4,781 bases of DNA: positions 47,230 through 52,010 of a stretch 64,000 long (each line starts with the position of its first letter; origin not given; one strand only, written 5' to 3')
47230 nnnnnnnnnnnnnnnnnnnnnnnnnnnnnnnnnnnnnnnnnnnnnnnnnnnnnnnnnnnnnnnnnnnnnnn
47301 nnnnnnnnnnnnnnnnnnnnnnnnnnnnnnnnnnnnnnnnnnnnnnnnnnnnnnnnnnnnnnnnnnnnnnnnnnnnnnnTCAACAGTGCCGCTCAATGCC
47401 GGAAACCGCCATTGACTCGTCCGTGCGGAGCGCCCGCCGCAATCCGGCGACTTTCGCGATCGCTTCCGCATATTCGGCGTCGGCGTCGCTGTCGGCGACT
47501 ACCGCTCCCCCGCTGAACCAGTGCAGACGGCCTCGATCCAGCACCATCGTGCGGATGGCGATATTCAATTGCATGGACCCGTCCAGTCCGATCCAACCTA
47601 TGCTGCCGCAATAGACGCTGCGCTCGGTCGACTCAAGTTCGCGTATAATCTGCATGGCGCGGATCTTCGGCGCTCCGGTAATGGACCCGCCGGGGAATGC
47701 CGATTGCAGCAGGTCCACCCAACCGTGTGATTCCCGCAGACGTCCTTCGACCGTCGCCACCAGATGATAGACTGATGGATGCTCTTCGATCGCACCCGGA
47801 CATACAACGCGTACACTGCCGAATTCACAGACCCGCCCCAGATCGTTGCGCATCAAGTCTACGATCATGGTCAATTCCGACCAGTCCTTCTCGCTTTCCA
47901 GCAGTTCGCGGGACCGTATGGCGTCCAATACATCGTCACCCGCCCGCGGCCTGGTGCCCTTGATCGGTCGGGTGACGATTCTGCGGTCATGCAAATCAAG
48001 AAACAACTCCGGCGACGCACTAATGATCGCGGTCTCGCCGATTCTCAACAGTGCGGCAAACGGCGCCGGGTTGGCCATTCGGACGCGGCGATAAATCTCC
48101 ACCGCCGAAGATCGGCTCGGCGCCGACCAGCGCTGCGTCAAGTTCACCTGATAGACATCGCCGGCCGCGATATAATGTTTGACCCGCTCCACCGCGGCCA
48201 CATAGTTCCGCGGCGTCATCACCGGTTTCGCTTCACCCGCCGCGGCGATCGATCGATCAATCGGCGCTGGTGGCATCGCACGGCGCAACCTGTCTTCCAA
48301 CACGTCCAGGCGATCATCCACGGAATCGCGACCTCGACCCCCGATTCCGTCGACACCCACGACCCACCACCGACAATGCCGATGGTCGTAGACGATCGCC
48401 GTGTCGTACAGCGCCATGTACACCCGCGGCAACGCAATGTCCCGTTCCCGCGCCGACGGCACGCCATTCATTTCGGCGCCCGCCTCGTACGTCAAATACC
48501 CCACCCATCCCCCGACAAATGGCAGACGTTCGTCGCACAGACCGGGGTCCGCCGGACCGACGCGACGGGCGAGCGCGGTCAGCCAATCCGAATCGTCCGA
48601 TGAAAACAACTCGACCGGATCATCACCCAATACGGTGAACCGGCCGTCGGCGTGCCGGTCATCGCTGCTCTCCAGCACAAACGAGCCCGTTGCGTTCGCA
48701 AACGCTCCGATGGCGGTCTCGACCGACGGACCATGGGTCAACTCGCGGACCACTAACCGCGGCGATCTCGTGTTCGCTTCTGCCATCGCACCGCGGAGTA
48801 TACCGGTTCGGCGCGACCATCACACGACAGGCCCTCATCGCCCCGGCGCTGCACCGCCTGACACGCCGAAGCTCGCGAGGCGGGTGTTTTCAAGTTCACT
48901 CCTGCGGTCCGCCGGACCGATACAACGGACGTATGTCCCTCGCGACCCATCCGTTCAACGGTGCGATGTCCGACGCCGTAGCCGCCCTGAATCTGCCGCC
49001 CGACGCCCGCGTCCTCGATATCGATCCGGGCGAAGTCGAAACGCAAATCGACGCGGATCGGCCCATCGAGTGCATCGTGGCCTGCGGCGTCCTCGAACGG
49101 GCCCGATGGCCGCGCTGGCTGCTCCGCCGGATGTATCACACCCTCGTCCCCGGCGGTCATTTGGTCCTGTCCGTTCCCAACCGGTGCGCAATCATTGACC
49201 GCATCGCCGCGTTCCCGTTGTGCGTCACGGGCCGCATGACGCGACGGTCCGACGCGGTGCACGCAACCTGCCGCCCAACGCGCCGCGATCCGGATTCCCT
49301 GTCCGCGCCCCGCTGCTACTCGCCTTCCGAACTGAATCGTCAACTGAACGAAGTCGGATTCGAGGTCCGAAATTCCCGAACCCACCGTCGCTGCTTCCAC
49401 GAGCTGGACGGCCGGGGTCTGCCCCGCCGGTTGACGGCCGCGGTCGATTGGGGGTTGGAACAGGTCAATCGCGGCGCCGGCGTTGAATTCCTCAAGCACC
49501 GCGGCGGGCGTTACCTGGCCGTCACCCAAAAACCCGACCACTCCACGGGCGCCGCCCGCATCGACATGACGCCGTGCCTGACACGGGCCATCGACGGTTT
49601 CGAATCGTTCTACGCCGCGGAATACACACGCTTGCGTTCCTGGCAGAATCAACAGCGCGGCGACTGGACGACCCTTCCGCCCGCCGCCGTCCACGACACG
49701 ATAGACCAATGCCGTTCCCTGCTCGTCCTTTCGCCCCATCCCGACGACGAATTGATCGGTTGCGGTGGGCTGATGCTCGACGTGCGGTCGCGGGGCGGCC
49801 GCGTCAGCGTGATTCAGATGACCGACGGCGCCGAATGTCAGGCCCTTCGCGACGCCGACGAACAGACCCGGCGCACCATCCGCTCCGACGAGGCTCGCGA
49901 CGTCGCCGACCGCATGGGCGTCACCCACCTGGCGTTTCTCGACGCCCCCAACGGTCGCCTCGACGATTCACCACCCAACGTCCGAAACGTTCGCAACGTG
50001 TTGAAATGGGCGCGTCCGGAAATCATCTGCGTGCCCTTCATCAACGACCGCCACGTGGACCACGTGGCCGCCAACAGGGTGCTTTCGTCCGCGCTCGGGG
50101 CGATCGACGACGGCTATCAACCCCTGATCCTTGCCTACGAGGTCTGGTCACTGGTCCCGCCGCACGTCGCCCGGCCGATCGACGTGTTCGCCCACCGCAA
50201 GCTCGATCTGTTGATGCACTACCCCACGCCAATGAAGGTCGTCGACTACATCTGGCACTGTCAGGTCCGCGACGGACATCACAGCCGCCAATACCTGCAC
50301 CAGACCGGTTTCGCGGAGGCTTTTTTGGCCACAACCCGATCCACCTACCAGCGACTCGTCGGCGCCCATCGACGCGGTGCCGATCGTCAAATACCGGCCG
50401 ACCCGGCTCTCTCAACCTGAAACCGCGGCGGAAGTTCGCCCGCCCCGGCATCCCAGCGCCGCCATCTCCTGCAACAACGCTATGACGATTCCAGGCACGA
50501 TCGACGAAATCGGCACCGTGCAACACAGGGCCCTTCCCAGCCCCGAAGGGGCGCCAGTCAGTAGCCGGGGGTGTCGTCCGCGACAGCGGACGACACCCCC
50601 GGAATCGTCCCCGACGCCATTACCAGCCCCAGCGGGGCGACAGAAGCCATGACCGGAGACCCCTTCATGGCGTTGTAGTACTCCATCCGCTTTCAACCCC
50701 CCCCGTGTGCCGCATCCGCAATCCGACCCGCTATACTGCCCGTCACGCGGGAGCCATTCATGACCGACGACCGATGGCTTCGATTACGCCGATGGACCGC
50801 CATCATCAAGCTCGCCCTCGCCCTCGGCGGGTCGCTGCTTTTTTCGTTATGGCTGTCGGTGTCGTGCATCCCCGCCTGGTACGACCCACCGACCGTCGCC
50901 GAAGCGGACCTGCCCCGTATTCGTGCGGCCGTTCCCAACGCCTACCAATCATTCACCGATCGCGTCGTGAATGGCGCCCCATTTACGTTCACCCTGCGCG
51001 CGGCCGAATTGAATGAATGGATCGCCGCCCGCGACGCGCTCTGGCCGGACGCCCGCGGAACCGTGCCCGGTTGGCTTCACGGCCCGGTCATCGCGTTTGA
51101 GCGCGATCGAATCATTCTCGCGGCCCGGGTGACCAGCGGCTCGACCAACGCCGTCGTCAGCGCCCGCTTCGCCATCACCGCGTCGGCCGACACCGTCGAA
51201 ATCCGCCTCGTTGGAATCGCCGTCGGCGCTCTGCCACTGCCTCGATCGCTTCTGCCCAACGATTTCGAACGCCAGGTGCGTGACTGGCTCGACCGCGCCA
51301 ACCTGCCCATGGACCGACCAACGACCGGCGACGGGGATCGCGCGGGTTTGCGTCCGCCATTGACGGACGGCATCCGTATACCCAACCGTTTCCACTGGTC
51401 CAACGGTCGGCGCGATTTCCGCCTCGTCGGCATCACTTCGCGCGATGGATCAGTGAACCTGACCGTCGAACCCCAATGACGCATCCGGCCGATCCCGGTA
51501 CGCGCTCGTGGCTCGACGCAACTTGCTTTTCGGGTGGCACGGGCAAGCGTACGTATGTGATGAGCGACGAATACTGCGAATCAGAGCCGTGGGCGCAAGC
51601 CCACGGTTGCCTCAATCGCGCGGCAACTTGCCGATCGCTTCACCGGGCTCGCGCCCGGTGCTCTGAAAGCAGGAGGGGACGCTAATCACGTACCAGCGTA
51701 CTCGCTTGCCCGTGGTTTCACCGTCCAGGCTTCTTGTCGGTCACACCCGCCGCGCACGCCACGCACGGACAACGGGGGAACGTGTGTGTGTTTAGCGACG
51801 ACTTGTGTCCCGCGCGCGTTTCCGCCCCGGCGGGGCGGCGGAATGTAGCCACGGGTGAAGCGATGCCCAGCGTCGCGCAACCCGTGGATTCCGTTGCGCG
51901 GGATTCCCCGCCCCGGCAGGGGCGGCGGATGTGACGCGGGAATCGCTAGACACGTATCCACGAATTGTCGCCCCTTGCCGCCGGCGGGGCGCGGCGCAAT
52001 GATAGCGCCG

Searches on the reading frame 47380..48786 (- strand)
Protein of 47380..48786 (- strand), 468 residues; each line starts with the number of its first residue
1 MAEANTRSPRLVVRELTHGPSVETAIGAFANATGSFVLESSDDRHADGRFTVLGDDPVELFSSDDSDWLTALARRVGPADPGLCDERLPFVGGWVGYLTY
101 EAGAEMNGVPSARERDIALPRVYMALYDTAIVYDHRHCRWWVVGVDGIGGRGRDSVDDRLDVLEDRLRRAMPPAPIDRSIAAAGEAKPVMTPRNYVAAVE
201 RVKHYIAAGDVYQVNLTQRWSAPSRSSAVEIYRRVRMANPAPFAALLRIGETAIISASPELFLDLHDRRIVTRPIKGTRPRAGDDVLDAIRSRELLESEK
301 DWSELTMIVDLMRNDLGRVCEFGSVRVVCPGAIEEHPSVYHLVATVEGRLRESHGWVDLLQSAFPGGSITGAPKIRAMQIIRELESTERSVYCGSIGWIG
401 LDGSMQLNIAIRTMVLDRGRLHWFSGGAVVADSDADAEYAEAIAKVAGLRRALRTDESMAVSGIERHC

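Call 48: search_protein_families(library=pfam, proteins=[window:47380-48786:-], max_evalue=0.0001)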
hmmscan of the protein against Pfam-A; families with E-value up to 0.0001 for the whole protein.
window:47380-48786:- (468 aa): 2 families
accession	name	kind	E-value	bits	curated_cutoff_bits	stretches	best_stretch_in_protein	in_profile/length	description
PF00425.24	Chorismate_bind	-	4.8e-86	288.9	27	1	193-445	3-257/257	chorismate binding enzyme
PF04715.19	Anth_synt_I_N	-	3.8e-14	53.6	23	1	29-140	9-138/140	Anthranilate synthase component I, N terminal region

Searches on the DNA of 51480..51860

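Call 20: search_rna_families(source=window, start=51480, end=51860, threshold=evalue, max_evalue=10, show_alignments=2)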
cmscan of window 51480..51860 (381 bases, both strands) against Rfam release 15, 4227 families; matches with E-value up to 10: 3.
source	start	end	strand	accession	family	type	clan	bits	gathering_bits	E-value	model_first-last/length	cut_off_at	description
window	51823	51854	-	RF01687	Acido-Lenti-1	Gene; sRNA;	-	17.2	37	0.13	1-46/46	no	Acido-Lenti-1 RNA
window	51578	51669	-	RF02100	tfoR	Gene; sRNA;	-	14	70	0.85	1-101/101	no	Translational regulator of tfoXVC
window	51598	51666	+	RF02784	SorX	Gene; sRNA;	-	13.9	46.6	1.1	1-73/73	no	Singlet oxygen resistance RNA X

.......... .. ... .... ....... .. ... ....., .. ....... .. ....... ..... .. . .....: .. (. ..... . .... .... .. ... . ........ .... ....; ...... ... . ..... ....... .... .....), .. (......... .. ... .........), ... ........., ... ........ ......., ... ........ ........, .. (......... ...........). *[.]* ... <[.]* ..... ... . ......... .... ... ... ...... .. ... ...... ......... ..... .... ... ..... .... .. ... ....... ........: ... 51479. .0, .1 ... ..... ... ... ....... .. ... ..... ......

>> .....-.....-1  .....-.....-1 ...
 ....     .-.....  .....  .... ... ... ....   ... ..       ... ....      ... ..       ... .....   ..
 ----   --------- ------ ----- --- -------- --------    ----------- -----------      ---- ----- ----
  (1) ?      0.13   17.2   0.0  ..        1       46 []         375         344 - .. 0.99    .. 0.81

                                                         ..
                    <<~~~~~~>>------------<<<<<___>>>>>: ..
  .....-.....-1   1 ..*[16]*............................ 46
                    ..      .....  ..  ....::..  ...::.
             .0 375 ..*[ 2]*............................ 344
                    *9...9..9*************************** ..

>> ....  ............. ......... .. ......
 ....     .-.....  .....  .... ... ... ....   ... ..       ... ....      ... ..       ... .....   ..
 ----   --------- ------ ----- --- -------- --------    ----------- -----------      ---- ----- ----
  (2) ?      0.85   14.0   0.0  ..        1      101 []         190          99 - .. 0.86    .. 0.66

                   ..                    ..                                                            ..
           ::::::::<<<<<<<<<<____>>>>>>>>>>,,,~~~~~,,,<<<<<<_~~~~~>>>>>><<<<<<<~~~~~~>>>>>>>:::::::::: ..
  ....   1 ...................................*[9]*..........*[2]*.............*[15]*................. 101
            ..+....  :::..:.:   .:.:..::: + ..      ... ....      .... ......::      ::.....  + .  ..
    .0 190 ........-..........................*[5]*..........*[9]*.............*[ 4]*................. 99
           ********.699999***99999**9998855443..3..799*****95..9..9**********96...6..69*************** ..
